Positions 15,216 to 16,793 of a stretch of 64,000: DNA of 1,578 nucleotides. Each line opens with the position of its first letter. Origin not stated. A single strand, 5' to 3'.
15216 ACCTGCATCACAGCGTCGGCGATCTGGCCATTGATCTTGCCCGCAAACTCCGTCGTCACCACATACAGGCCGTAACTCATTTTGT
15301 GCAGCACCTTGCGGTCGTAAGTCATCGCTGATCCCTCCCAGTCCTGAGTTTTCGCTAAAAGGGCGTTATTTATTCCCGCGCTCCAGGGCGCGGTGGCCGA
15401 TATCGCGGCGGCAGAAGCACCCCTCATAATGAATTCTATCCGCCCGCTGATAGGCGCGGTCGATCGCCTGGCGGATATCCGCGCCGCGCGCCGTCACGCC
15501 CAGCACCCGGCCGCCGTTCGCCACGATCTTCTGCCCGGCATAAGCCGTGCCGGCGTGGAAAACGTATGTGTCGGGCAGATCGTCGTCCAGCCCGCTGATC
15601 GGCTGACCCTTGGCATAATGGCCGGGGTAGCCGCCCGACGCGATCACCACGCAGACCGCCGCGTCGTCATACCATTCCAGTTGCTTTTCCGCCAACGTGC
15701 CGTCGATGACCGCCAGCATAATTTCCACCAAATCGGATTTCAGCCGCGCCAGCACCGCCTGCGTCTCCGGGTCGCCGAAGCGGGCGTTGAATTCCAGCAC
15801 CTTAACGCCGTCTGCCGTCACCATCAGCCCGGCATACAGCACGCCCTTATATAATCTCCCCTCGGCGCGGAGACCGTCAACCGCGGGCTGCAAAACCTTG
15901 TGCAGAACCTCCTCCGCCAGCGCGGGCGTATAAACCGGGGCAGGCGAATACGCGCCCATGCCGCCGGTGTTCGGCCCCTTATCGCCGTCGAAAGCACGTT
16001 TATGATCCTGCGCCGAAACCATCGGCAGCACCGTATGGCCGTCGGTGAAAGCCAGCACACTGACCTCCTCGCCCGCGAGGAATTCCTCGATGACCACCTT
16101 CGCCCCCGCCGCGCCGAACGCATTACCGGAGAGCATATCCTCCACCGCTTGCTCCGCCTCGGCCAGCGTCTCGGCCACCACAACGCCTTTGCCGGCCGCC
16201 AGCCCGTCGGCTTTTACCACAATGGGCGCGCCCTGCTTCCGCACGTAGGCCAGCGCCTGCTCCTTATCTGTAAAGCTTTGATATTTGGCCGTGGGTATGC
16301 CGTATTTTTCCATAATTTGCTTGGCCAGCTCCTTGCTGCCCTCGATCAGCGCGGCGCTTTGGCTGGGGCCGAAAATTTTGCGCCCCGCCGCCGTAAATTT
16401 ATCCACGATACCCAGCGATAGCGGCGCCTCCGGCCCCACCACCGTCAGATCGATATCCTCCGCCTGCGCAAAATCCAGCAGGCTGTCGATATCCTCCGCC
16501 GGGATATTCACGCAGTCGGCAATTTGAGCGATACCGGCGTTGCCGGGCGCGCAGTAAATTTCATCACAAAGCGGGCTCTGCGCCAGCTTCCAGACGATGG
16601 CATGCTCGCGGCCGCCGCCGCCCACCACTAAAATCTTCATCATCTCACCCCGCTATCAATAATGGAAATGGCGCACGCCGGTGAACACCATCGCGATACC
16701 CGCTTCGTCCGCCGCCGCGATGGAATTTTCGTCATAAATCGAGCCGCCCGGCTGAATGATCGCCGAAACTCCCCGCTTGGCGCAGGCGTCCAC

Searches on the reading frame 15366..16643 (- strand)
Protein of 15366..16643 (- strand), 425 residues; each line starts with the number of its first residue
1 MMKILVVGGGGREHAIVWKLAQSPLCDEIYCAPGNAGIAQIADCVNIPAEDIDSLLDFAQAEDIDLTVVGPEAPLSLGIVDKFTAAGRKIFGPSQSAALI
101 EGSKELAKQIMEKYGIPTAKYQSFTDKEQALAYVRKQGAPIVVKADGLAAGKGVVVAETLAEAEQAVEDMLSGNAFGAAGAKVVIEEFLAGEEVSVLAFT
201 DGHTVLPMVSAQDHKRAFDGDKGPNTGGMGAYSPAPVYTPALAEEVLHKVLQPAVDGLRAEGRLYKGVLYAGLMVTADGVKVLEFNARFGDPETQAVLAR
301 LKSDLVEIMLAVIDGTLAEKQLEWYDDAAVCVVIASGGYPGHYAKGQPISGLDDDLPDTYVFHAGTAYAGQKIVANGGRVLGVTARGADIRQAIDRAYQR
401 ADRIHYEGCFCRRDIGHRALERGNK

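Call 81: search_protein_families(library=pfam, proteins=[window:15366-16643:-], max_evalue=0.00001)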
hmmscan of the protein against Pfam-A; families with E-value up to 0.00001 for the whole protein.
window:15366-16643:- (425 aa): 5 families
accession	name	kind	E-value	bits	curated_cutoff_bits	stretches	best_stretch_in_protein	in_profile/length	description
PF01071.24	GARS_A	-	1.4e-84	283.2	27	1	102-294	1-194/194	Phosphoribosylglycinamide synthetase, ATP-grasp (A) domain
PF02844.21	GARS_N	-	1.2e-40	138.7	29.5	1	2-101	1-100/100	Phosphoribosylglycinamide synthetase, N domain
PF02843.22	GARS_C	-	7.9e-33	113.1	34.8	1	329-418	1-92/92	Phosphoribosylglycinamide synthetase, C domain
PF02786.22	CPSase_L_D2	-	4.6e-08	33.3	19.8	1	104-198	2-101/211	Carbamoyl-phosphate synthase L chain, ATP binding domain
PF02222.28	ATP-grasp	-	7e-08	32.8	27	1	110-199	2-87/179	ATP-grasp domain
